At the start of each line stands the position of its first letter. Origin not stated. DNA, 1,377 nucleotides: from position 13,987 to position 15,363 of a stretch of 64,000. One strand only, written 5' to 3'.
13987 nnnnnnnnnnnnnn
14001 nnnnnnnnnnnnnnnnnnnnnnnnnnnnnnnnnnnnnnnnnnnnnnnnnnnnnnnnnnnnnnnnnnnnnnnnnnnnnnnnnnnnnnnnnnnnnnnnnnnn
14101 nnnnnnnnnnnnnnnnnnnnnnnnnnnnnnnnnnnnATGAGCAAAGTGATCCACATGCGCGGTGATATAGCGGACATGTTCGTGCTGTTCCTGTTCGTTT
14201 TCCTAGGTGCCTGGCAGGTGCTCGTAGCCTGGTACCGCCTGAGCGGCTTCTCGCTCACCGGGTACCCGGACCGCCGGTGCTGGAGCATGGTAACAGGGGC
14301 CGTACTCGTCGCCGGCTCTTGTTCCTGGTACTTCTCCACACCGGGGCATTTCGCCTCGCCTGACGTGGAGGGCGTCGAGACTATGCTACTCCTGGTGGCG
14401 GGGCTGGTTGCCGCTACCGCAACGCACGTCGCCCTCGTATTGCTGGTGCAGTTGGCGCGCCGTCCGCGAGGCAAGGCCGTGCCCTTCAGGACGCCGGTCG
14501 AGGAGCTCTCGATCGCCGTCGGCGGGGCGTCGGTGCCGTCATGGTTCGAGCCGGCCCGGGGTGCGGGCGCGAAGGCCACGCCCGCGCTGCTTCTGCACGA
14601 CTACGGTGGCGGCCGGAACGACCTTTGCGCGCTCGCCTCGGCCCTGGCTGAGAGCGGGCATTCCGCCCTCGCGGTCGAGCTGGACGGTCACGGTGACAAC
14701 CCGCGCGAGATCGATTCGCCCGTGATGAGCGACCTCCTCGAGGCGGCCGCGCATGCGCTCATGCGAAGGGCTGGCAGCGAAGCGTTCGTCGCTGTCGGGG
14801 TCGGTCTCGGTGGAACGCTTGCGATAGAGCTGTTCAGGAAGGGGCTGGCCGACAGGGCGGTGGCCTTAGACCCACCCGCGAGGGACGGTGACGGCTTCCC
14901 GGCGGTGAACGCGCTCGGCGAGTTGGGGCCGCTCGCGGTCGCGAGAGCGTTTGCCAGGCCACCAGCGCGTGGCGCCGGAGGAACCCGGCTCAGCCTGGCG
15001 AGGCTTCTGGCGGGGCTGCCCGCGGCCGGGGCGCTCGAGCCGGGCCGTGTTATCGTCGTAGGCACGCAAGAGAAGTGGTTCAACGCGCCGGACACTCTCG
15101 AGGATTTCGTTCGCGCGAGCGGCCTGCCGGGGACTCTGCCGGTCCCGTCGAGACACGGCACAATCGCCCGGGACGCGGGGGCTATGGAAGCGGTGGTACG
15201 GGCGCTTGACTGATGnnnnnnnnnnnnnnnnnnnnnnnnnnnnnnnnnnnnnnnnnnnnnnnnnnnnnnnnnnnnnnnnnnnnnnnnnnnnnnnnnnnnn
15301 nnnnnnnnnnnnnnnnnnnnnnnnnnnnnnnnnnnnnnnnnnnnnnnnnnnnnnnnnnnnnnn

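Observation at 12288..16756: Phosphatidylinositol/PIM-like lipid cluster split by a PAP2 phosphatase and a membrane alpha/beta-hydrolase: a candidate PIP phosphatase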

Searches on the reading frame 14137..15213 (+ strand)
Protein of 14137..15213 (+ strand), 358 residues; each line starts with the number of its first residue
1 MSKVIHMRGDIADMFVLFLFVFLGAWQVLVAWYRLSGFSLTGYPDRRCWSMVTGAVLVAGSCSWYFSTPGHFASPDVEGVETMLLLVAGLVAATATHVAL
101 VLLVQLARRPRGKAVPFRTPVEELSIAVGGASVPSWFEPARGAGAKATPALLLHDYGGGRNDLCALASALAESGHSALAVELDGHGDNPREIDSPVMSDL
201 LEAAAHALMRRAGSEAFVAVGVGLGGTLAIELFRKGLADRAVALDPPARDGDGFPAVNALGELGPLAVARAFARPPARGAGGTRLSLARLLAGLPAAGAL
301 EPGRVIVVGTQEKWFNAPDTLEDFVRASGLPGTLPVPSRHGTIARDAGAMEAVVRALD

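Call 3: search_protein_families(library=pfam, proteins=[window:14137-15213:+], max_evalue=0.01)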
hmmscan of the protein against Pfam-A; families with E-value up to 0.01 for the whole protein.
window:14137-15213:+ (358 aa): 1 family
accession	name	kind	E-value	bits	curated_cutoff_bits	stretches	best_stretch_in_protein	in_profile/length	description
PF00561.26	Abhydrolase_1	-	0.00031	20.9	25.8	1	151-234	4-88/245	alpha/beta hydrolase fold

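Call 4: search_protein_families(library=ncbifam, proteins=[window:14137-15213:+], max_evalue=0.01)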
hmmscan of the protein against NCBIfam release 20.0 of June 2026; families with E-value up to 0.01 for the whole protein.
window:14137-15213:+ (358 aa): 3 families
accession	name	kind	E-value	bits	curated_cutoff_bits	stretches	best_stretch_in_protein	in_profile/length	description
NF011457.0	PRK14875.1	equivalog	1.1e-08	34.5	307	1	143-235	128-218/372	acetoin dehydrogenase dihydrolipoyllysine-residue acetyltransferase subunit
TIGR03695.1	menH_SHCHC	equivalog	6.7e-05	22.4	208.55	1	149-233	4-89/252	2-succinyl-6-hydroxy-2,4-cyclohexadiene-1-carboxylate synthase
NF051488.1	bifunc_PcaDC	exception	8.4e-05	21.9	390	1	149-233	13-96/375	bifunctional 3-oxoadipate enol-lactonase/4-carboxymuconolactone decarboxylase PcaDC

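Call 16: find_homologous_proteins(query=window:14137-15213:+)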
Query window:14137-15213:+ (358 aa): 52 proteins with E <= 0.001 among 8000 candidates.
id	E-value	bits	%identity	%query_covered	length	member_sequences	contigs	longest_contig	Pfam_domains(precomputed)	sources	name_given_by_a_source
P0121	1.2e-228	776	99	100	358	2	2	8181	-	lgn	-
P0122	6.9e-204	695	89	100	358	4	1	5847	-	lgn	-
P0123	2.9e-115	404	58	98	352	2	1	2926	-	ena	-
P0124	6.9e-113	396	56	100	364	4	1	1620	-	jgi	jgi:pimeloyl-ACP methyl ester carboxylesterase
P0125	1.7e-109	385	51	100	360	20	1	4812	PF12697.14,PF00561.27,PF00975.27,PF12146.16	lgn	-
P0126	8.9e-109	382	53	100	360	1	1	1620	PF12697.14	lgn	-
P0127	9.8e-109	382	52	100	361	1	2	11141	PF12697.14,PF12146.16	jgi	jgi:pimeloyl-ACP methyl ester carboxylesterase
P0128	1.5e-108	381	55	100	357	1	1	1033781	-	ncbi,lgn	-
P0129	1.6e-107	378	52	98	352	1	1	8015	PF12697.14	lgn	-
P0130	1.9e-105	371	53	100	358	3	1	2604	PF12697.14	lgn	-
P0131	1.4e-104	368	50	100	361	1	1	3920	PF12697.14,PF00561.27,PF12146.16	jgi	jgi:pimeloyl-ACP methyl ester carboxylesterase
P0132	3.6e-103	364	50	96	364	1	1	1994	PF12697.14,PF12146.16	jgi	jgi:pimeloyl-ACP methyl ester carboxylesterase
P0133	2.7e-100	354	47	100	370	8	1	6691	PF12697.14,PF00561.27,PF12146.16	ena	-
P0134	9.5e-98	346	50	98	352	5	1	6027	PF12697.14,PF00561.27,PF00975.27,PF12146.16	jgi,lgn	-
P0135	3.0e-97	344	48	100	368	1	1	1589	PF12697.14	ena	-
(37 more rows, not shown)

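Call 31: find_related_loci(query=A1, collection=genome_contigs, flank=10000)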
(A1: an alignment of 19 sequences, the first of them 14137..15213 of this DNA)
Query A1 (358 aa) in genome_contigs; peptide patterns used: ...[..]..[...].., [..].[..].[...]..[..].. (x = any residue, [..] = any of these).
28 stretches matched a pattern; 15 encode a relative of the query (tblastn E <= 1e-3); 14 distinct loci.
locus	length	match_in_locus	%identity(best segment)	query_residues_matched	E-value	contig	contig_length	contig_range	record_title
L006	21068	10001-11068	55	1-357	2e-107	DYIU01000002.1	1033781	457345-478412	MAG TPA_asm: Acidimicrobium ferrooxidans isolate FI88_64_18 Afr_mines_FI88_2_length_1033781_cov_7_187706, whole genome s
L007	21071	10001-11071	50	1-357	1e-100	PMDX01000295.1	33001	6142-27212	MAG: Actinomycetota bacterium isolate fen_727 73.20120700_E2X.152_contig_151558, whole genome shotgun sequence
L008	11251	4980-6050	50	1-357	9e-99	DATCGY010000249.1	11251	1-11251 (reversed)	MAG TPA_asm: Candidatus Anoxymicrobiaceae bacterium isolate SMAG_U7819 k141_246729, whole genome shotgun sequence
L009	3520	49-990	54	1-329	6e-99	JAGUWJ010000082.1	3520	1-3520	MAG: Actinomycetota bacterium isolate DeMMO5_5 c_000000021307, whole genome shotgun sequence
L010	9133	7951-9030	42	1-358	7e-88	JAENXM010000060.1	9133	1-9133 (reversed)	MAG: Actinomycetota bacterium isolate 14_8_m_bin1 k141_368001_length_9133_cov_21.0000, whole genome shotgun sequence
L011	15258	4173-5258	50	1-358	5e-86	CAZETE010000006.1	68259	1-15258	MAG TPA_asm: uncultured Actinomycetota bacterium isolate binchicken_co74_111 genome assembly, contig: NODE_725_length_68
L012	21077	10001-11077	45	4-358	1e-85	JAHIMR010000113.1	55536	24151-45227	MAG: Actinomycetota bacterium isolate KR13_N2.mb.8 KR13_N2.mb.8_k141_301789, whole genome shotgun sequence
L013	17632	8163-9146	44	1-329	2e-82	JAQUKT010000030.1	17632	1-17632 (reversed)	MAG: Actinomycetota bacterium isolate STD1_113 NODE_7485_length_17632_cov_3.444045_Sandtown_D1, whole genome shotgun seq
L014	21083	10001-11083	46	1-358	8e-82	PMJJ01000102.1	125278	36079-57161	MAG: Actinomycetota bacterium isolate fen_680 73.20120600_E2D.85_contig_6428, whole genome shotgun sequence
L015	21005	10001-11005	46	1-343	6e-76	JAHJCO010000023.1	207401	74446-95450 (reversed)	MAG: Actinomycetota bacterium isolate Modern_marine.mb.309 Modern_marine.mb.309_k141_703188, whole genome shotgun sequen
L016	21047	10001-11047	44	1-357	6e-73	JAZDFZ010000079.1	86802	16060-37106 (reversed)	MAG: Actinomycetota bacterium isolate MEGAHIT-group-0.229 k141_909490, whole genome shotgun sequence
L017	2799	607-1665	38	8-357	1e-64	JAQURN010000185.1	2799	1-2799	MAG: Actinomycetota bacterium isolate STD1_74 NODE_192718_length_2799_cov_1.396332_Sandtown_D1, whole genome shotgun seq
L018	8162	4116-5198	36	8-358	8e-63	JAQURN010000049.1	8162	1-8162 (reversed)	MAG: Actinomycetota bacterium isolate STD1_74 NODE_27868_length_8162_cov_3.684007_Sandtown_D1, whole genome shotgun sequ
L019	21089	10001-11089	47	1-357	8e-78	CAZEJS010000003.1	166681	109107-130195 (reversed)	MAG TPA_asm: uncultured Acidimicrobiales bacterium isolate binchicken_co87_100 genome assembly, contig: NODE_74_length_1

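Call 34: predict_structure(alignment_id=A3)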
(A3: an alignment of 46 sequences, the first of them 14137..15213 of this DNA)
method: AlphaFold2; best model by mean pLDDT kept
length: 358 residues; sequences in the alignment: 46
mean_pLDDT: 87.7   pTM: 0.85
mean pLDDT of the five models: 87.7, 83.7, 80.6, 76.5, 74.7
residues with pLDDT >= 90: 219; 70-90: 107; 50-70: 22; < 50: 10
segments of 3 or more residues with pLDDT < 50: 1-5, 112-116
pLDDT, mean of each block of 10 residues (from residue 1): 53 91 94 85 82 94 86 64 92 94 80 52 91 95 75 96 93 94 95 94 97 94 97 95 93 81 85 92 91 86 92 88 92 92 91 91
secondary structure, 60 per line:
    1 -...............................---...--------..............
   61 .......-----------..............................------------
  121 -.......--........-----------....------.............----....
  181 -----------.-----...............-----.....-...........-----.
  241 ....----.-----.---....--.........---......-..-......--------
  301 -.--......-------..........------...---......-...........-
elements in order: H2-32 H47-67 H79-108 E122-128 E131-138 E150-153 H160-172 E177-180 H198-212 E218-222 H224-234 E240-244 H259-262 H265-273 E277-279 H287-292 E305-310 H318-327 E334-336 H340-345 H347-357

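Call 36: search_protein_families(library=pfam, proteins=[L011:30-1238:+, L011:1319-1918:+, L011:1843-2712:-, L011:3277-4176:+, L011:5400-6464:+, L011:6470-8848:-, L011:8856-9596:-, L011:9727-11733:+, L011:11654-14125:+, L011:14145-14804:-], max_evalue=0.001)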
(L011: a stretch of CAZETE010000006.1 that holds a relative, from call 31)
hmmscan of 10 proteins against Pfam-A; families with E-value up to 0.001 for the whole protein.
L011:30-1238:+ (402 aa): 7 families
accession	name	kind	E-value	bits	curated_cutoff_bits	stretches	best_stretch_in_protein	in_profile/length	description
PF05834.18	Lycopene_cycl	-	3e-75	254.1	23.4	1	26-382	1-357/380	Lycopene cyclase protein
PF01266.30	DAO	-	1.9e-09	38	27.9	1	26-60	1-35/353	FAD dependent oxidoreductase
PF07992.20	Pyr_redox_2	-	4.5e-06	26.7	26.1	1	25-59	1-33/291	Pyridine nucleotide-disulphide oxidoreductase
PF13454.12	NAD_binding_9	-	4.6e-06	27.1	21.8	0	107-160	102-155/155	FAD-NAD(P)-binding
PF01946.23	Thi4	-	1.9e-05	24.4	26.2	1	17-53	10-47/235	Thi4 family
PF00890.30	FAD_binding_2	-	0.00017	21.4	20.4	1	26-58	1-33/414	FAD binding domain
PF01494.25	FAD_binding_3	-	0.00032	20.5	22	1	25-54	2-31/349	FAD binding domain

L011:1319-1918:+ (199 aa): 0 families

L011:1843-2712:- (289 aa): 0 families

L011:3277-4176:+ (299 aa): 2 families
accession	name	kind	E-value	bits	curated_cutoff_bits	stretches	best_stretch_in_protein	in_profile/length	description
PF01569.27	PAP2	-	2.7e-17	63.2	27.2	1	164-272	3-124/130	PAP2 superfamily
PF14378.12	PAP2_3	-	2.7e-07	31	27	1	136-266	40-188/190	PAP2 superfamily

L011:5400-6464:+ (354 aa): 0 families

L011:6470-8848:- (792 aa): 1 family
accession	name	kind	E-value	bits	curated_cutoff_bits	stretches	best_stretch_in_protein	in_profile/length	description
PF02687.27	FtsX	-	2.7e-31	108.6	25.5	2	665-781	2-118/120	FtsX-like permease C-terminal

L011:8856-9596:- (246 aa): 5 families
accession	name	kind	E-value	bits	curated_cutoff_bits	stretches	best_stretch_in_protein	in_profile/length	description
PF00005.33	ABC_tran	-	2.6e-34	119.2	25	1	32-179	1-136/137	ABC transporter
PF13304.12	AAA_21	-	2.9e-05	24.7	27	0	44-81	1-43/304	AAA domain, putative AbiEii toxin, Type IV TA system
PF02463.25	SMC_N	-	3e-05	24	40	1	42-226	24-213/220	RecF/RecN/SMC N terminal domain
PF13191.12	AAA_16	-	9.8e-05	23.3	32.6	1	38-197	18-159/167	AAA ATPase domain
PF13401.12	AAA_22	-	0.00023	21.9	27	1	41-207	4-121/130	AAA domain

L011:9727-11733:+ (668 aa): 0 families

L011:11654-14125:+ (823 aa): 0 families

L011:14145-14804:- (219 aa): 0 families

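Call 47: search_protein_representatives(alignment_id=A3)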
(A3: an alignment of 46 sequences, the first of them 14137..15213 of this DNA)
Query: 46 sequences, 359 profile positions. Proteins with E-value up to 0.001 (for the whole library): 10997; up to 1e-10: 225; up to 1e-30: 28. The best 150 are listed.
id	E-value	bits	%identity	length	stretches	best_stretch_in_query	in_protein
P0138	2.5e-156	536.7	-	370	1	1-359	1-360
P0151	1.1e-153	528.1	-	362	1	1-358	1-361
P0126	8.0e-149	512.1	-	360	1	1-358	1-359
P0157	2.9e-138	477.3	-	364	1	1-358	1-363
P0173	5.1e-133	460.1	-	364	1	1-356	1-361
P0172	6.3e-130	449.9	-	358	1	1-358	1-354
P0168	9.8e-129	446.0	-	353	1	1-359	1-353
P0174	2.2e-126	438.2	-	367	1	1-358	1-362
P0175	4.1e-126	437.4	-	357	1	1-359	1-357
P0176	1.0e-125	436.1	-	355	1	1-358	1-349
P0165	6.6e-124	430.1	-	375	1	1-358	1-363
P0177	1.3e-122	425.9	-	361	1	1-354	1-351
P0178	2.9e-122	424.7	-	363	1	1-357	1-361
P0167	3.5e-120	417.8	-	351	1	7-358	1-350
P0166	1.0e-117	409.7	-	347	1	14-359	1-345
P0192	9.9e-21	90.7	-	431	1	14-271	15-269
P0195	9.9e-19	84.1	-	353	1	12-358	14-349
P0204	2.6e-16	76.1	-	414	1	11-276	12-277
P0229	3.7e-14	69.1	-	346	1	14-356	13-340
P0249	3.5e-13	65.9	-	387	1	19-235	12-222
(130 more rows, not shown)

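Call 50: find_encoding_contigs(protein=P0195, flank=6000, max_places=2)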
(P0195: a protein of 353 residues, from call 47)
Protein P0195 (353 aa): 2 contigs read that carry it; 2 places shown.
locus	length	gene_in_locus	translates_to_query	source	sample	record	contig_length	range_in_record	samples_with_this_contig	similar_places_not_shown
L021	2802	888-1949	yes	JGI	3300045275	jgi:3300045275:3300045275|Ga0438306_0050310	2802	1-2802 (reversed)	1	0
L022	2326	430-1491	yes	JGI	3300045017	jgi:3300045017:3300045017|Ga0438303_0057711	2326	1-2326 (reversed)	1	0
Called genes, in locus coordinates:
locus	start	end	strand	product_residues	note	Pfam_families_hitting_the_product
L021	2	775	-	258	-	?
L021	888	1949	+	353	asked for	-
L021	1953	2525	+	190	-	PF01569:PAP2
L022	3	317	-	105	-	?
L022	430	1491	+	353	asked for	-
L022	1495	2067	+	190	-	PF01569:PAP2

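Call 51: find_encoding_contigs(protein=P0192, flank=6000, max_places=2)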
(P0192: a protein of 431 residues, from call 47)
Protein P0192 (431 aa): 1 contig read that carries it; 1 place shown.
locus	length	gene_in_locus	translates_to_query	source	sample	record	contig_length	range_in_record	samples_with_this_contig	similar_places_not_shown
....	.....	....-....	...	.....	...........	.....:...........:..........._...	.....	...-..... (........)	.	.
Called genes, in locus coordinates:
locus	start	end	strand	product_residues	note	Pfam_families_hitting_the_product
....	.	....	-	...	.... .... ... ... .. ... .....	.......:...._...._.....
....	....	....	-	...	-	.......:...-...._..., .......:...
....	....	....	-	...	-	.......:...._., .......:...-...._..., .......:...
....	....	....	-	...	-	-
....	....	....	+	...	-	-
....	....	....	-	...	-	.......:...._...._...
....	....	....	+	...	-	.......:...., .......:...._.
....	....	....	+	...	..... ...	-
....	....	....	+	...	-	-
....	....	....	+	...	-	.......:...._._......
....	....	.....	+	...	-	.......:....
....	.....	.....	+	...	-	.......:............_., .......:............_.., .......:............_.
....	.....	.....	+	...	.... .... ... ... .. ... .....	?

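Call 71: find_encoding_contigs(protein=P0204, flank=6000, max_places=1)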
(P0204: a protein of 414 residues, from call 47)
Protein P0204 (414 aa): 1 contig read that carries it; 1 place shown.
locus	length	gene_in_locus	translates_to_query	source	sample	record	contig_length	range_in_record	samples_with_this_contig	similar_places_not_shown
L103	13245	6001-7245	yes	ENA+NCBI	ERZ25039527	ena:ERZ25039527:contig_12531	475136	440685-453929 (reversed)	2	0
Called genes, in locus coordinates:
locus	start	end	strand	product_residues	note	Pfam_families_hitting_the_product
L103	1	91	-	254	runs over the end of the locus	-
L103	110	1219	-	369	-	PF01266:DAO (faint), PF01494:FAD_binding_3, PF07992:Pyr_redox_2 (faint), PF13450:NAD_binding_8 (faint)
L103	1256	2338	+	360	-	PF00491:Arginase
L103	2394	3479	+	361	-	-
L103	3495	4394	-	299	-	PF00753:Lactamase_B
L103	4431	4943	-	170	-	-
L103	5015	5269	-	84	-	-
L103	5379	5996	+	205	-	PF01569:PAP2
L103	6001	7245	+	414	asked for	-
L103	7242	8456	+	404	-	-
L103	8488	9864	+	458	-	PF26314:MptA_B_family, PF09594:GT87 (faint), PF13231:PMT_2 (weak), PF06728:PIG-U (weak)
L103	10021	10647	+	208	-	PF14691:Fer4_20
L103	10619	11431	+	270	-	PF07992:Pyr_redox_2, PF13738:Pyr_redox_3 (faint), PF00070:Pyr_redox (weak)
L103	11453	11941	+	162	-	PF12773:DZR (faint), PF13248:Zn_ribbon_3 (weak), PF13240:Zn_Ribbon_1 (weak)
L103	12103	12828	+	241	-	-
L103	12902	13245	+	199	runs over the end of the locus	-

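Call 72: find_encoding_contigs(protein=P0229, flank=6000, max_places=1)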
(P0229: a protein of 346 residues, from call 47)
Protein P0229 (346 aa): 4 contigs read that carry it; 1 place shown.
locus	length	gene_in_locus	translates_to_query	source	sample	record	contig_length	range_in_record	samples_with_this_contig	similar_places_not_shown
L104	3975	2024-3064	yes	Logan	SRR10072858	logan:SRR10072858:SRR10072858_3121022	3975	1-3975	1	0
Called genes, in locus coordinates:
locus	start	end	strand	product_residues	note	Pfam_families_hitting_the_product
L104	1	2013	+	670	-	?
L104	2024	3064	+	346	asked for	PF12740:PETase (weak), PF00561:Abhydrolase_1 (faint), PF01738:DLH (weak), PF00326:Peptidase_S9 (weak)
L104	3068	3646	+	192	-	PF01569:PAP2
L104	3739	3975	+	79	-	?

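Call 73: find_encoding_contigs(protein=P0249, flank=6000, max_places=1)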
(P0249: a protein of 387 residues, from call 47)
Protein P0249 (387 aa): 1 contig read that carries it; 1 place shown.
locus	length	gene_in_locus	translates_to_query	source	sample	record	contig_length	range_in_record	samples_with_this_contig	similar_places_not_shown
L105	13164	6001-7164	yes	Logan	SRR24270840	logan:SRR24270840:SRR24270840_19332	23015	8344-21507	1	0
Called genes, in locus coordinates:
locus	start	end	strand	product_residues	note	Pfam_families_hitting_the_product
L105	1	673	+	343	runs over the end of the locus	PF00155:Aminotran_1_2, PF01212:Beta_elim_lyase, PF01041:DegT_DnrJ_EryC1 (faint)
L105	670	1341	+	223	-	PF02517:Rce1-like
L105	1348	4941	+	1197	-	PF02463:SMC_N, PF13175:AAA_15 (weak), PF13304:AAA_21 (weak), PF13476:AAA_23, PF13555:AAA_29 (weak), PF23649:FKBP15 (faint), PF24161:CCDC39 (faint), PF06470:SMC_hinge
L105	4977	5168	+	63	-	-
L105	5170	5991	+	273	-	PF01149:Fapy_DNA_glyco, PF06831:H2TH, PF06827:zf-FPG_IleRS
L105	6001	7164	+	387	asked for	PF00561:Abhydrolase_1 (weak), PF12146:Hydrolase_4, PF12697:Abhydrolase_6, PF07859:Abhydrolase_3 (weak)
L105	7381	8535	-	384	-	PF04055:Radical_SAM, PF12836:HHH_3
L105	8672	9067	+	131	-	PF03551:PadR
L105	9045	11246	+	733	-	PF13174:TPR_6 (faint)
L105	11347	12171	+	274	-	PF01476:LysM, PF23446:LysM1_NFP_LYK (faint), PF23462:LysM3_NFP (faint), PF23472:LysM2_CERK1_LYK3_4_5 (faint), PF23473:LysM3_LYK4_5 (weak), PF23577:LysM_RLK (faint), PF01476:LysM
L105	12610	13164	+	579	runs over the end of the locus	PF00496:SBP_bac_5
